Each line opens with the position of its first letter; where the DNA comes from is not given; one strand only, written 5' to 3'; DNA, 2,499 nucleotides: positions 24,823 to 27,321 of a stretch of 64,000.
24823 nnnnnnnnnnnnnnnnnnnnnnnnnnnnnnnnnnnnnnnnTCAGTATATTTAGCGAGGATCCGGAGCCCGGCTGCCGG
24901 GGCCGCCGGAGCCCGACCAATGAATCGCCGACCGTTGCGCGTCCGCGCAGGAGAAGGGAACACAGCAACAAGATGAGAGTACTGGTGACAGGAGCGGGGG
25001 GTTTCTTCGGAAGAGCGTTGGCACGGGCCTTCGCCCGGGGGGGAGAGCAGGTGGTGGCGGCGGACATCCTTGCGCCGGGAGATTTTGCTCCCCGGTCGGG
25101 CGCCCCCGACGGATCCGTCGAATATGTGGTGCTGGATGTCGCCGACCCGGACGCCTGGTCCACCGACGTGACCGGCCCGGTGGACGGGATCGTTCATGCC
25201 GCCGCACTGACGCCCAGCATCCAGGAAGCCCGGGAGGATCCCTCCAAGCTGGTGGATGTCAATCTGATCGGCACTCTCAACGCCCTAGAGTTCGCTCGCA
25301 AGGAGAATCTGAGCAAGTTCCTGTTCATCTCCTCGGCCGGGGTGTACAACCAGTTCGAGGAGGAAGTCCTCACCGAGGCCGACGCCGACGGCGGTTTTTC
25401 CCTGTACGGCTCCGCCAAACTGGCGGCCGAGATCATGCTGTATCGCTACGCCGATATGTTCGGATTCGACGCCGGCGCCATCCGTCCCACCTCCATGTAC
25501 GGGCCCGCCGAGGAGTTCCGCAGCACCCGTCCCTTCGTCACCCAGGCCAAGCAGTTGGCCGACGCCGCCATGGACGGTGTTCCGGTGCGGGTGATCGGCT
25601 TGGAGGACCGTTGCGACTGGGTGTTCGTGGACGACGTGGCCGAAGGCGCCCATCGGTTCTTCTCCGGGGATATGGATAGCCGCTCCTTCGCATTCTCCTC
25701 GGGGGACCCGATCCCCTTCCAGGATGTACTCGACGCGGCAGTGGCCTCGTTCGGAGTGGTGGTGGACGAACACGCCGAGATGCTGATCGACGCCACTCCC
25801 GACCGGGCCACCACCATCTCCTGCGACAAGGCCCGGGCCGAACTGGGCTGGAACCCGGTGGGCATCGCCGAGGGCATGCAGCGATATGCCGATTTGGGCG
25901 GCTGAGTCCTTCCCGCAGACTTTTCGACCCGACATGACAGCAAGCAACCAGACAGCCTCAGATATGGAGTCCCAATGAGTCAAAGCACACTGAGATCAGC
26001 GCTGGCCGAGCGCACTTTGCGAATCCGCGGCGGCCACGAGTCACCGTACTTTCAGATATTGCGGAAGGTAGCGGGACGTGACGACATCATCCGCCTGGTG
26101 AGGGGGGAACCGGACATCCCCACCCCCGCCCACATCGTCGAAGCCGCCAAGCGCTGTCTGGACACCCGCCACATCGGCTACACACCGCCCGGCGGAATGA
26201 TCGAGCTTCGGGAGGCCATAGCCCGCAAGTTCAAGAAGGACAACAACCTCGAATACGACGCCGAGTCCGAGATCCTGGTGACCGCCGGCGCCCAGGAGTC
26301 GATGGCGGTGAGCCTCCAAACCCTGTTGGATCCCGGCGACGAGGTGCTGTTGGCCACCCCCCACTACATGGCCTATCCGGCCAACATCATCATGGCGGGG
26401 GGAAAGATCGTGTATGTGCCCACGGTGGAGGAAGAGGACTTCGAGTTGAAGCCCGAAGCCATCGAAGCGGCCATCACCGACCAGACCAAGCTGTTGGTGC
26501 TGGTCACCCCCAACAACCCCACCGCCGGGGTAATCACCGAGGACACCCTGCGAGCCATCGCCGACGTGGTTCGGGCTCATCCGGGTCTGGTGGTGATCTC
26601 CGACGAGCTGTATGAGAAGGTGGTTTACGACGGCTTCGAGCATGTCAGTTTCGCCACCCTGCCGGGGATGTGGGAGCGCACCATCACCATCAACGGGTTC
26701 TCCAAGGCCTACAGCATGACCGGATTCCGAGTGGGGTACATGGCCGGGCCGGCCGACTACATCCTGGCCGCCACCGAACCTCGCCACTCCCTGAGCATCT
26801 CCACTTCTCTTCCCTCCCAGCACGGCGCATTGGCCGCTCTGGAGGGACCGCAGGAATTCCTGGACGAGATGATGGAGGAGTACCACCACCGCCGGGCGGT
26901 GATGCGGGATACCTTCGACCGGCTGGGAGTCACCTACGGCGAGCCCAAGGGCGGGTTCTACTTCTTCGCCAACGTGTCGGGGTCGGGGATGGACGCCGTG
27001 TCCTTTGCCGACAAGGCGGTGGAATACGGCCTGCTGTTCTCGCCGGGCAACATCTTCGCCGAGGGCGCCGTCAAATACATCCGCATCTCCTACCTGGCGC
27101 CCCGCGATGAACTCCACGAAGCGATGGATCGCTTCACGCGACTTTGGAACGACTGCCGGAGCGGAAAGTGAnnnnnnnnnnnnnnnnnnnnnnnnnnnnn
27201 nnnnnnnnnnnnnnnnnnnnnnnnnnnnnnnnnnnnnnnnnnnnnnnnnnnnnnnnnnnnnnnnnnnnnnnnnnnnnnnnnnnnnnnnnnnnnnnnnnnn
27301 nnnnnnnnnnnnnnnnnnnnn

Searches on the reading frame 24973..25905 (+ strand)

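Call 9: search_protein_families(library=pfam, proteins=[window:24973-25905:+], max_evalue=0.001)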
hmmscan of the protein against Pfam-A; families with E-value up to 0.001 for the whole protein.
window:24973-25905:+ (310 aa): 10 families
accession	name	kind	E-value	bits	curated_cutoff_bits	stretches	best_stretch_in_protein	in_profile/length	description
PF01370.27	Epimerase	-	7.8e-37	127.4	20.9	1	3-229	1-224/240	NAD dependent epimerase/dehydratase family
PF16363.11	GDP_Man_Dehyd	-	1.1e-24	88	27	1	4-296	1-322/332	GDP-mannose 4,6 dehydratase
PF01073.25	3Beta_HSD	-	3e-14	53.2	22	1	4-223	1-222/280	3-beta hydroxysteroid dehydrogenase/isomerase family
PF04321.23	RmlD_sub_bind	-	2.5e-10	40.4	27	1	1-156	1-136/287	RmlD substrate binding domain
PF07993.18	NAD_binding_4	-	3.2e-10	40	20.1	1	66-223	85-255/258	Male sterility protein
PF02719.21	Polysacc_synt_2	-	1.3e-07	31.5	20.2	1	3-121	1-128/293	Polysaccharide biosynthesis protein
PF00106.31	adh_short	-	1.1e-06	28.7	26.6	1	3-106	3-117/195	short chain dehydrogenase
PF13561.12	adh_short_C2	-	8.2e-06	26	27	1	13-110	9-117/236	Enoyl-(Acyl carrier protein) reductase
PF13460.12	NAD_binding_10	-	2.4e-05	24.7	27.2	1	7-153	1-128/184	NAD(P)H-binding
PF08659.16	KR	-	0.00064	20.1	22.6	0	3-123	3-138/180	KR domain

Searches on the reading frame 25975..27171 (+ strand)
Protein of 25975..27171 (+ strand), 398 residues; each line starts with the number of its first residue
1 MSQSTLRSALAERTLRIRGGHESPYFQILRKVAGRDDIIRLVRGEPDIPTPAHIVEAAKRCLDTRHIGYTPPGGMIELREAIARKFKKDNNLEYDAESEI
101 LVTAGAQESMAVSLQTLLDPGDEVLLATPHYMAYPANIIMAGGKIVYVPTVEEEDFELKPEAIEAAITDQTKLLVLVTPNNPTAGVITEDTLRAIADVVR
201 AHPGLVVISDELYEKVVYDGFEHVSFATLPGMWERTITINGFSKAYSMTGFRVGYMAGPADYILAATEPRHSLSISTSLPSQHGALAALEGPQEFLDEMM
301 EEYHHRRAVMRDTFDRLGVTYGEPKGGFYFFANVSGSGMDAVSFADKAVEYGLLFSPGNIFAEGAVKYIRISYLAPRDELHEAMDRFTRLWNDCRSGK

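Call 9: search_protein_families(library=pfam, proteins=[window:25975-27171:+], max_evalue=0.001)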
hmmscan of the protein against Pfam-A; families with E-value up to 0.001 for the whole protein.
window:25975-27171:+ (398 aa): 4 families
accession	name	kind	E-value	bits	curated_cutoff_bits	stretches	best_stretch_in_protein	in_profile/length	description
PF00155.27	Aminotran_1_2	-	1.3e-64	219.1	19.7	1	37-387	2-361/361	Aminotransferase class I and II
PF01041.23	DegT_DnrJ_EryC1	-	4.3e-07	29.9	19.8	1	106-210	48-145/360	DegT/DnrJ/EryC1/StrS aminotransferase family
PF00266.25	Aminotran_5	-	1.4e-05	24.7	21.5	1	95-210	59-175/371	Aminotransferase class-V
PF01053.26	Cys_Met_Meta_PP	-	0.00011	21.3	27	1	99-210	70-173/381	Cys/Met metabolism PLP-dependent enzyme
